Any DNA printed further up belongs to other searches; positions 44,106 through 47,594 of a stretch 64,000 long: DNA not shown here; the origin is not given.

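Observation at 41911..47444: Exported TPR/Ig-like/caspase protein apparently coupled to a beta-propeller/TM/PP2C sensor phosphatase: a candidate two-gene proteolysis-linked signalling module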

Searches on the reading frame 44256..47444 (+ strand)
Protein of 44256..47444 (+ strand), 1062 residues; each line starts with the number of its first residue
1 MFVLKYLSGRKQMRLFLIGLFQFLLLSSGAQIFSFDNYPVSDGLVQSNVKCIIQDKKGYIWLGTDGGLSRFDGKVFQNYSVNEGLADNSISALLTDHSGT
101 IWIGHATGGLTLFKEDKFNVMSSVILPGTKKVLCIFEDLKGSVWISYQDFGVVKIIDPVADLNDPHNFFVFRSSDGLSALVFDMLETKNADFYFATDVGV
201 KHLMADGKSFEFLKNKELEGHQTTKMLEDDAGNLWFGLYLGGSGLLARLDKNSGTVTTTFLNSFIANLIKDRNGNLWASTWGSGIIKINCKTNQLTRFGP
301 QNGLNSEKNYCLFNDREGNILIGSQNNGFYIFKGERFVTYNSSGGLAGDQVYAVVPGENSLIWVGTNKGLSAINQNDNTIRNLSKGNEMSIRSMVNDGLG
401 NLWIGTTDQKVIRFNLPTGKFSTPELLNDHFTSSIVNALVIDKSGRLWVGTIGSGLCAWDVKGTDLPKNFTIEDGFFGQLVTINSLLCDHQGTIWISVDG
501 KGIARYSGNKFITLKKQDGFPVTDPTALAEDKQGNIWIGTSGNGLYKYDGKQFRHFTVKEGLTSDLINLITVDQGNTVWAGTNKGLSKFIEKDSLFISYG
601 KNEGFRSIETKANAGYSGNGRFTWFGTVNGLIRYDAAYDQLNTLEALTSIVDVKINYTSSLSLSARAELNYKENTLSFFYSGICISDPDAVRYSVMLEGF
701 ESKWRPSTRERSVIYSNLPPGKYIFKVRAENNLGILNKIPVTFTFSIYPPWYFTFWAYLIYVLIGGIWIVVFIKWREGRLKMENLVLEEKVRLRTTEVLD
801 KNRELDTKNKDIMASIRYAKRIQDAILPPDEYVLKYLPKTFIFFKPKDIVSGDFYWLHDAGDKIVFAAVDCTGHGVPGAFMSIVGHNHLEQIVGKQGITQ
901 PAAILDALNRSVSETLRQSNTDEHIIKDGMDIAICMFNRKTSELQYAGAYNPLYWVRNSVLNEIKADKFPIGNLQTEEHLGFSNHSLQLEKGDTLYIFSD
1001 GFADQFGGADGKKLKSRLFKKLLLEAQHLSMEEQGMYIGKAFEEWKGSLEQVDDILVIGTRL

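Call 7: search_protein_families(library=pfam, proteins=[window:44256-47444:+], max_evalue=0.01)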
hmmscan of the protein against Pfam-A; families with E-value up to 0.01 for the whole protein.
window:44256-47444:+ (1062 aa): 7 families
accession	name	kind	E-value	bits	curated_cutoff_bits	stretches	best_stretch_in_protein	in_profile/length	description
PF07494.17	Reg_prop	-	4.8e-40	130.9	20.4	3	520-542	2-24/24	Two component regulator propeller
PF07228.17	SpoIIE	-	9.5e-20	71.8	25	1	861-1059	2-188/192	Stage II sporulation protein E (SpoIIE)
PF07495.19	Y_Y_Y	-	5.5e-13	49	26.6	1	686-747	3-64/65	Y_Y_Y domain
PF16819.11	DUF5074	-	2.2e-09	37.3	27.2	2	324-428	114-225/353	Domain of unknown function (DUF5074)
PF08450.18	SGL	-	1.8e-05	24.9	26.3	0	356-455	9-107/246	SMP-30/Gluconolactonase/LRE-like region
PF24796.1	WDR55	-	2.8e-05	23.7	200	0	261-370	136-244/296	WDR55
PF23748.1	Beta-prop_LRRK2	-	0.00026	20.6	26.9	0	85-142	271-327/359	LRRK2 beta propeller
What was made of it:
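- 44346..46496 (+): Periplasmic sensor: Reg_prop beta-propellers plus the Y_Y_Y domain (aa 686-747). It is homologous to Bacteroides HTCS sensor domains. Pfam (call 7).
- On PP2C / SpoIIE-type protein phosphatase: PF07228 scores 71.8 bits against a cut-off of 25 (call 7).
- On Bacteroides hybrid two-component system: The only cytoplasmic domain is SpoIIE/PP2C (call 7).
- Checked: Reg_prop 130.9 bits, Y_Y_Y residues 686-747, SpoIIE residues 861-1059 (call 7).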

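Call 8: search_protein_families(library=ncbifam, proteins=[window:44256-47444:+], max_evalue=0.01)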
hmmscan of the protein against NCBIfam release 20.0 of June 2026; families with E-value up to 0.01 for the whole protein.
window:44256-47444:+ (1062 aa): 2 families
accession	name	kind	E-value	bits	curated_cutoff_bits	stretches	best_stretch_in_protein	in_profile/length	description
NF038263.1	prot_phos_SiaA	equivalog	1.6e-61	208.7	700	1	787-1061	386-656/658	biofilm regulation protein phosphatase SiaA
NF052228.1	T9SS_PorZ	equivalog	9.4e-22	77.2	260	3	480-584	479-607/757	type IX secretion system anionic LPS delivery protein PorZ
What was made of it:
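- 46584..47441 (+): Cytoplasmic helical linker plus the SiaA-type PP2C phosphatase (SpoIIE Pfam aa 861-1059). NCBIfam SiaA 208.7 bits, below the cut-off (call 8).
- Closest known: SiaA of the Pseudomonas aeruginosa SiaABCD pathway. Same: NCBIfam SiaA is the top hit (call 8).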

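Call 25: find_homologous_proteins(query=window:44256-47444:+, max_evalue=1e-20)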
Query window:44256-47444:+ (1062 aa): 6457 proteins with E <= 1e-20 among 8000 candidates; the best 120 are listed.
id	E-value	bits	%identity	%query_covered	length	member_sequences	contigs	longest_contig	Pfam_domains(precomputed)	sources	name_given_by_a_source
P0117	0.0e+0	2449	100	100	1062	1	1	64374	PF07495.20,PF07494.18,PF16819.12,PF24796.2,PF07228.18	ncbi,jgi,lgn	-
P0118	0.0e+0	1573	63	100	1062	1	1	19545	PF07495.20,PF23748.2,PF07494.18,PF16819.12,PF24796.2,PF07228.18,PF08450.19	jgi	jgi:ligand-binding sensor domain-containing protein/serine phosphatase RsbU (regulator of sigma subu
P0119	0.0e+0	1555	63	99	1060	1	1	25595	PF07495.20,PF07494.18,PF16819.12,PF07228.18,PF08450.19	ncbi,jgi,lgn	-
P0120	0.0e+0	1466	61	97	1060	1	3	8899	PF07495.20,PF07494.18,PF07228.18,PF08450.19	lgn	-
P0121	0.0e+0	1276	54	99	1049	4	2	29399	PF07495.20,PF07494.18,PF07228.18,PF08450.19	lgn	-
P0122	0.0e+0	1228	52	99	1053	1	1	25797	PF07495.20,PF23748.2,PF07494.18,PF24796.2,PF07228.18,PF08450.19,PF23409.2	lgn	-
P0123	0.0e+0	1042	47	99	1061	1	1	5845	PF07495.20,PF07494.18,PF07228.18,PF08450.19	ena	-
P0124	0.0e+0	1040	46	99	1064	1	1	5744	PF07495.20,PF23748.2,PF07494.18,PF07228.18,PF08450.19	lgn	-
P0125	0.0e+0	1034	46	99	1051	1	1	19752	PF07495.20,PF23748.2,PF07494.18,PF07228.18,PF08450.19,PF23409.2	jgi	jgi:ligand-binding sensor domain-containing protein/serine phosphatase RsbU (regulator of sigma subu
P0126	5.3e-295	1000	47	98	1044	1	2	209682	PF07495.20,PF23748.2,PF07494.18,PF16819.12,PF07228.18,PF08450.19,PF23409.2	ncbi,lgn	-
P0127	1.4e-286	972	44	97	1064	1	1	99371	PF07495.20,PF23748.2,PF07494.18,PF07228.18,PF08450.19,PF23409.2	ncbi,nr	ncbi:MAG: SpoIIE family protein phosphatase [Bacteroidia bacterium]|nr:SpoIIE family protein phospha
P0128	2.2e-286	971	44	97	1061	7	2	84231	PF07495.20,PF23748.2,PF07494.18,PF24807.2,PF24796.2,PF07228.18,PF08450.19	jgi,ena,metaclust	metaclust:\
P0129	1.9e-285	968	44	97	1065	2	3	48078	PF07495.20,PF23748.2,PF07494.18,PF07228.18,PF08450.19,PF23409.2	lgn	-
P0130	2.2e-284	964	44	97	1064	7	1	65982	PF07495.20,PF23748.2,PF07494.18,PF07228.18,PF08450.19,PF23409.2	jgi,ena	-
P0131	1.3e-281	955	43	98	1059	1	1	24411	PF07495.20,PF07494.18,PF24807.2,PF07228.18,PF08450.19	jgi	jgi:ligand-binding sensor domain-containing protein/serine phosphatase RsbU (regulator of sigma subu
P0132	1.9e-279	948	44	97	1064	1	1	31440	PF07495.20,PF23748.2,PF07494.18,PF07228.18,PF08450.19,PF23409.2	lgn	-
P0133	4.1e-277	940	44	97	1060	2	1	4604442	PF07495.20,PF23748.2,PF07494.18,PF24807.2,PF07228.18,PF08450.19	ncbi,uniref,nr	ncbi:two-component regulator propeller domain-containing protein [Aurantibacillus circumpalustris]|u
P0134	1.6e-275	935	43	97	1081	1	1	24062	PF07495.20,PF23748.2,PF07494.18,PF07228.18,PF08450.19,PF23409.2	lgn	-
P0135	1.1e-271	922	42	97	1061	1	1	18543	PF07495.20,PF23748.2,PF07494.18,PF07228.18,PF08450.19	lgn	-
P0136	3.2e-268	911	42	97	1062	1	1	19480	PF07495.20,PF23748.2,PF07494.18,PF07228.18,PF23409.2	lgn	-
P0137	3.0e-266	904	42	99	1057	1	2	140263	PF07495.20,PF07494.18,PF07228.18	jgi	-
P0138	8.4e-266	903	42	99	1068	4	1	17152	PF07495.20,PF23748.2,PF07494.18,PF07228.18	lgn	-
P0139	5.8e-263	894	42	99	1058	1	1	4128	PF07494.18,PF07228.18,PF08450.19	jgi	jgi:ligand-binding sensor domain-containing protein/serine phosphatase RsbU (regulator of sigma subu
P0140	1.6e-261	889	43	99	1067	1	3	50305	PF07495.20,PF07494.18,PF07228.18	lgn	-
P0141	1.2e-258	879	41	98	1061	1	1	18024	PF07495.20,PF07494.18,PF07228.18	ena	-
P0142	7.4e-257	873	41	97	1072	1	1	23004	PF07495.20,PF07494.18,PF07228.18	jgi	jgi:ligand-binding sensor domain-containing protein/serine phosphatase RsbU (regulator of sigma subu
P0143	5.2e-256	870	42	100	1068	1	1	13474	PF07495.20,PF07494.18,PF07228.18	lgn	-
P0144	2.4e-255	868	43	97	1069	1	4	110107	PF07495.20,PF23748.2,PF07494.18,PF07228.18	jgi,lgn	-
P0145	4.8e-255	867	42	99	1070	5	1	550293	PF07495.20,PF07494.18,PF07228.18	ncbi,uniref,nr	ncbi:SpoIIE family protein phosphatase [Vicingus serpentipes]|uniref:SpoIIE family protein phosphata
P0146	1.2e-253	863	42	98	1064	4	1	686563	PF07495.20,PF07494.18,PF07228.18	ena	-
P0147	9.4e-252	856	41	99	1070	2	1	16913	PF07495.20,PF07494.18,PF07228.18,PF08450.19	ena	-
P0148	7.8e-251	853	41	99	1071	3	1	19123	PF07495.20,PF07494.18,PF13570.14,PF07228.18,PF08450.19,PF23409.2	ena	-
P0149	1.2e-250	853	41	99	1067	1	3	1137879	PF07495.20,PF07494.18,PF07228.18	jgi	-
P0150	3.7e-250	851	41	99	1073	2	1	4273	PF07495.20,PF07494.18,PF07228.18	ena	-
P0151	5.0e-250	851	41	100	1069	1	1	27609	PF07495.20,PF07494.18,PF07228.18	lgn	-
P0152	6.0e-250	850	41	99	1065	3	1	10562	PF07495.20,PF07494.18,PF07228.18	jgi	jgi:ligand-binding sensor domain-containing protein/serine phosphatase RsbU (regulator of sigma subu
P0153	2.1e-249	849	42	99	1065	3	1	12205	PF07495.20,PF07494.18,PF07228.18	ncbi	-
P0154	8.4e-249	847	41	98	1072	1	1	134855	PF07495.20,PF07494.18,PF07228.18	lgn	-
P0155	2.0e-247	842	42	99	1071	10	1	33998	PF07495.20,PF07494.18,PF07228.18,PF08450.19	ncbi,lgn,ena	-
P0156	4.6e-247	841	41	99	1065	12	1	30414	PF07495.20,PF07494.18,PF24684.2,PF07228.18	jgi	-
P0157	4.8e-247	841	42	98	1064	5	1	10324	PF07495.20,PF07494.18,PF20067.6,PF24684.2,PF07228.18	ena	-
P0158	1.5e-246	839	40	99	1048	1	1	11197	PF07495.20,PF07494.18,PF07228.18,PF08450.19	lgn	-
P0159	6.1e-246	837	42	99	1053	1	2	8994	PF07495.20,PF23748.2,PF07494.18,PF20067.6,PF07228.18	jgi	jgi:ligand-binding sensor domain-containing protein/serine phosphatase RsbU (regulator of sigma subu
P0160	1.5e-245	836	40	99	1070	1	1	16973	PF07495.20,PF23748.2,PF07494.18,PF07228.18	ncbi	-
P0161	2.7e-245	835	41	100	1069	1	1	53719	PF07495.20,PF07494.18,PF07228.18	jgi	-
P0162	8.7e-245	833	41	100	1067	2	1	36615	PF07495.20,PF07494.18,PF07228.18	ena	-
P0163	1.8e-244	832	41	99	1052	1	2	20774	PF07495.20,PF07494.18,PF07228.18,PF08450.19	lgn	-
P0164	1.0e-243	830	40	99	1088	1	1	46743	PF07495.20,PF07494.18,PF07228.18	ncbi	-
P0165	5.8e-243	827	42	99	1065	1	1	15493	PF07495.20,PF07494.18,PF07228.18,PF08450.19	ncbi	-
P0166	9.9e-241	820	40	96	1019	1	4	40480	PF07495.20,PF23748.2,PF07494.18,PF07228.18,PF08450.19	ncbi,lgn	-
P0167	1.2e-240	820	40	98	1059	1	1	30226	PF07495.20,PF07494.18,PF07228.18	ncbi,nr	ncbi:MAG: two-component regulator propeller domain-containing protein [Vicingaceae bacterium]|nr:two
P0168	5.0e-239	814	40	99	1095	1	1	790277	PF07495.20,PF07494.18,PF07228.18,PF08450.19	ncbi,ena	-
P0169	1.5e-238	813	41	98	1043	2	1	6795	PF07495.20,PF07494.18,PF07228.18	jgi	-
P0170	6.3e-238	811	42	99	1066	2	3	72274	PF07495.20,PF07494.18,PF07228.18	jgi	-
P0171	3.8e-237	808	40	99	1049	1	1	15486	PF07495.20,PF07494.18,PF07228.18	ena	-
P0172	4.1e-237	808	39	100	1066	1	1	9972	PF07495.20,PF07494.18,PF07228.18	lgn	-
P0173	6.8e-237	807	40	99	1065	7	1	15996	PF07495.20,PF23748.2,PF07494.18,PF07228.18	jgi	-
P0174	1.2e-236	806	39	99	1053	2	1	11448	PF07495.20,PF07494.18,PF24684.2,PF07228.18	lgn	-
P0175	9.3e-236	803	42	97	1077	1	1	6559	PF07495.20,PF07494.18,PF07228.18,PF08450.19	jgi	jgi:ligand-binding sensor domain-containing protein/serine phosphatase RsbU (regulator of sigma subu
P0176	2.3e-235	802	40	98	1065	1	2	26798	PF07495.20,PF07494.18,PF07228.18,PF08450.19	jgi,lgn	jgi:ligand-binding sensor domain-containing protein/serine phosphatase RsbU (regulator of sigma subu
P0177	2.9e-235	802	40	99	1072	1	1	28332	PF07495.20,PF07494.18,PF07228.18,PF08450.19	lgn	-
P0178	3.0e-234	798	39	99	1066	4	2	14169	PF07495.20,PF07494.18,PF07228.18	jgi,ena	-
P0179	4.1e-234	798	41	98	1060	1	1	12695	PF07495.20,PF07494.18,PF07228.18,PF08450.19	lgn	-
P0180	3.4e-233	795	40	99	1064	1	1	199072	PF07495.20,PF07494.18,PF07228.18,PF08450.19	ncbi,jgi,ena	-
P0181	5.3e-231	788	41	99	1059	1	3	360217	PF07495.20,PF07494.18,PF21544.4,PF07228.18,PF08450.19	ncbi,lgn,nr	ncbi:MAG: SpoIIE family protein phosphatase [Bacteroidales bacterium]|nr:SpoIIE family protein phosp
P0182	1.2e-230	787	39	99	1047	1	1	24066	PF07495.20,PF07494.18,PF07228.18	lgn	-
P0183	4.6e-230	785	39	100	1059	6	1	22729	PF07495.20,PF23748.2,PF07494.18,PF07228.18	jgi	jgi:ligand-binding sensor domain-containing protein/serine phosphatase RsbU (regulator of sigma subu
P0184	1.0e-228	780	39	98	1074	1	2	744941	PF07495.20,PF07494.18,PF07228.18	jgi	jgi:ligand-binding sensor domain-containing protein/serine phosphatase RsbU (regulator of sigma subu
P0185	1.8e-228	779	39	100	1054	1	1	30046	PF07495.20,PF23748.2,PF07494.18,PF07228.18,PF08450.19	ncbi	-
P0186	9.3e-228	777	42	91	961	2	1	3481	PF07495.20,PF07494.18,PF07228.18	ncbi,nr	ncbi:MAG: SpoIIE family protein phosphatase, partial [Bacteroidales bacterium]|nr:SpoIIE family prot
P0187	1.3e-227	776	40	97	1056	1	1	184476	PF07495.20,PF23748.2,PF07494.18,PF07228.18,PF08450.19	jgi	jgi:ligand-binding sensor domain-containing protein/serine phosphatase RsbU (regulator of sigma subu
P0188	2.6e-227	775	39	99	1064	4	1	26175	PF07495.20,PF23748.2,PF07494.18,PF07228.18,PF08450.19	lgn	-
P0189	3.8e-227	775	40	99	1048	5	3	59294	PF07495.20,PF23748.2,PF07494.18,PF07228.18,PF08450.19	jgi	-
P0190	3.6e-226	772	39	100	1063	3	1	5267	PF07495.20,PF07494.18,PF07228.18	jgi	-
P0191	7.0e-226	771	39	100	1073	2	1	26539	PF07495.20,PF07494.18,PF07228.18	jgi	-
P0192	1.4e-225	770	39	99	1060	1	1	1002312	PF07495.20,PF23748.2,PF07494.18,PF24684.2,PF07228.18,PF08450.19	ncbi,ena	-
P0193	2.1e-225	769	39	98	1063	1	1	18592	PF07495.20,PF07494.18,PF13570.14,PF07228.18,PF08450.19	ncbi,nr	ncbi:MAG: SpoIIE family protein phosphatase [Salinivirgaceae bacterium]|nr:SpoIIE family protein pho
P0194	8.5e-224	764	40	99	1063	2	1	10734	PF07495.20,PF07494.18,PF07228.18,PF08450.19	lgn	-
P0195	9.6e-224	764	39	98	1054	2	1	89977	PF07495.20,PF07494.18,PF07228.18,PF08450.19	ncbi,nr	ncbi:MAG: SpoIIE family protein phosphatase [Bacteroidales bacterium]|nr:SpoIIE family protein phosp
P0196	2.2e-223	762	39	100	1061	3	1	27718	PF07495.20,PF23748.2,PF07494.18,PF24684.2,PF07228.18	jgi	jgi:ligand-binding sensor domain-containing protein/serine phosphatase RsbU (regulator of sigma subu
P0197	5.4e-223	761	39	99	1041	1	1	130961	PF07494.18,PF07228.18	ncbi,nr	ncbi:MAG: SpoIIE family protein phosphatase [Bacteroidetes bacterium]|nr:SpoIIE family protein phosp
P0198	3.4e-222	759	39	99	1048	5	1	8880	PF07495.20,PF23748.2,PF07494.18,PF07228.18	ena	-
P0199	1.1e-221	757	39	98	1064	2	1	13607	PF07495.20,PF07494.18,PF07228.18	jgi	jgi:ligand-binding sensor domain-containing protein/serine phosphatase RsbU (regulator of sigma subu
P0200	2.9e-220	752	39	99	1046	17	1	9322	PF07495.20,PF07494.18,PF07228.18,PF08450.19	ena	-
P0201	3.6e-220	752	39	99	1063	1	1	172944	PF07495.20,PF07494.18,PF07228.18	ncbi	-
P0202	8.5e-219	747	38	99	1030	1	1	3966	PF07495.20,PF07494.18,PF07228.18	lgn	-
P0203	6.0e-216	738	38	99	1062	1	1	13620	PF07495.20,PF07494.18,PF07228.18,PF08450.19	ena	-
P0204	6.8e-216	738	39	99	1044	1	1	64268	PF07495.20,PF07494.18,PF07228.18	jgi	jgi:ligand-binding sensor domain-containing protein/serine phosphatase RsbU (regulator of sigma subu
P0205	2.4e-215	736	39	99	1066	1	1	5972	PF07495.20,PF07494.18,PF07228.18,PF08450.19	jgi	jgi:ligand-binding sensor domain-containing protein/serine phosphatase RsbU (regulator of sigma subu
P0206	4.0e-215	735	39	97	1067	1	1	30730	PF07495.20,PF07494.18,PF24684.2,PF07228.18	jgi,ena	-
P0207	3.1e-214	732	38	97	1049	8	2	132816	PF07495.20,PF07494.18,PF07228.18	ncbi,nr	ncbi:MAG: hypothetical protein A2W95_06030 [Bacteroidetes bacterium GWA2_40_14]|nr:MAG: hypothetical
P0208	3.3e-214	732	38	99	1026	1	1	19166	PF07495.20,PF07494.18,PF07228.18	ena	-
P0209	6.4e-214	731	39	98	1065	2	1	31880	PF07495.20,PF07494.18,PF07228.18,PF08450.19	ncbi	-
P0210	1.5e-213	730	38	97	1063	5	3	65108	PF07495.20,PF07494.18,PF07228.18,PF08450.19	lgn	-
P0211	6.5e-213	728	38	99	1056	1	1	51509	PF07495.20,PF07494.18,PF07228.18,PF08450.19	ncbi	-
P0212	1.4e-212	727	39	100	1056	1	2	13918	PF07495.20,PF23748.2,PF07494.18,PF07228.18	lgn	-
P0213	1.9e-210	720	37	97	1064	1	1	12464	PF07495.20,PF07494.18,PF07228.18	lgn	-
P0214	2.3e-210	719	38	99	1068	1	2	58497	PF07495.20,PF23748.2,PF07494.18,PF07228.18,PF08450.19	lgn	-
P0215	2.3e-210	719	39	99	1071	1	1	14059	PF07495.20,PF07494.18,PF07228.18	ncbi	-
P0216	2.7e-210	719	37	99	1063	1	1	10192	PF07495.20,PF07494.18,PF07228.18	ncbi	-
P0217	1.2e-209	717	38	98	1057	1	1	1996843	PF07495.20,PF07494.18,PF07228.18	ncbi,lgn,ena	-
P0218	1.5e-209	717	37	97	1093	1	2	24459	PF07495.20,PF07494.18,PF16819.12,PF07228.18,PF08450.19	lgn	-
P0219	2.0e-209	716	38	97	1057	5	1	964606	PF07495.20,PF07494.18,PF24684.2,PF07228.18,PF08450.19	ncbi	-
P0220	1.8e-208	713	38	95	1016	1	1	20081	PF07495.20,PF07494.18,PF07228.18,PF08450.19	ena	-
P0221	5.5e-207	708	38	97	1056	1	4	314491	PF07495.20,PF07494.18,PF07228.18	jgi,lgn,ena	-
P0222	1.5e-206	707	38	99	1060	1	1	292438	PF07495.20,PF07494.18,PF07228.18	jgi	jgi:ligand-binding sensor domain-containing protein/serine phosphatase RsbU (regulator of sigma subu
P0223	1.7e-206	707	38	98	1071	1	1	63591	PF07495.20,PF23748.2,PF07494.18,PF07228.18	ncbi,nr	ncbi:MAG: SpoIIE family protein phosphatase [Bacteroidales bacterium]|nr:SpoIIE family protein phosp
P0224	6.5e-205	701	36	99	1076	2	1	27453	PF07495.20,PF07494.18,PF24684.2,PF07228.18,PF08450.19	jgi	jgi:ligand-binding sensor domain-containing protein/serine phosphatase RsbU (regulator of sigma subu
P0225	4.0e-204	699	38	97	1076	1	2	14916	PF07495.20,PF23748.2,PF07494.18,PF07228.18,PF08450.19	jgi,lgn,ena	-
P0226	4.1e-204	699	37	100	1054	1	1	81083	PF07495.20,PF07494.18,PF23381.2,PF24684.2,PF07228.18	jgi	jgi:ligand-binding sensor domain-containing protein/serine phosphatase RsbU (regulator of sigma subu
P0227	2.5e-203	696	37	97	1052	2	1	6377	PF07495.20,PF07494.18,PF07228.18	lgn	-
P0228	2.2e-202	693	35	98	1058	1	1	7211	PF07495.20,PF07494.18,PF24807.2,PF07228.18,PF08450.19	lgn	-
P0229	4.8e-198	679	35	99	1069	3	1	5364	PF07495.20,PF23748.2,PF07494.18,PF07228.18,PF08450.19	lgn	-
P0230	1.5e-196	674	35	99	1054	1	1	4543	PF07495.20,PF23748.2,PF07494.18,PF07228.18,PF08450.19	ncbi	-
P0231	2.4e-195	670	36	99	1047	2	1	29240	PF07495.20,PF07494.18,PF07228.18,PF08450.19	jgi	jgi:ligand-binding sensor domain-containing protein/serine phosphatase RsbU (regulator of sigma subu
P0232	4.7e-195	669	36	97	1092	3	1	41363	PF07495.20,PF07494.18,PF07228.18,PF08450.19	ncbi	-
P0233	1.4e-194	667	36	99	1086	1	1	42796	PF07495.20,PF07494.18,PF07228.18,PF08450.19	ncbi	ncbi:MAG: hypothetical protein Fur0041_02890 [Bacteroidia bacterium]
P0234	5.2e-193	662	32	97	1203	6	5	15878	PF07495.20,PF07494.18,PF20067.6,PF07228.18,PF08450.19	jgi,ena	-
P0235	6.3e-193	662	33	97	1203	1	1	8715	PF07495.20,PF23748.2,PF07494.18,PF07228.18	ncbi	-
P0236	7.8e-193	661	35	97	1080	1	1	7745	PF07495.20,PF07494.18,PF24684.2,PF07228.18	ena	-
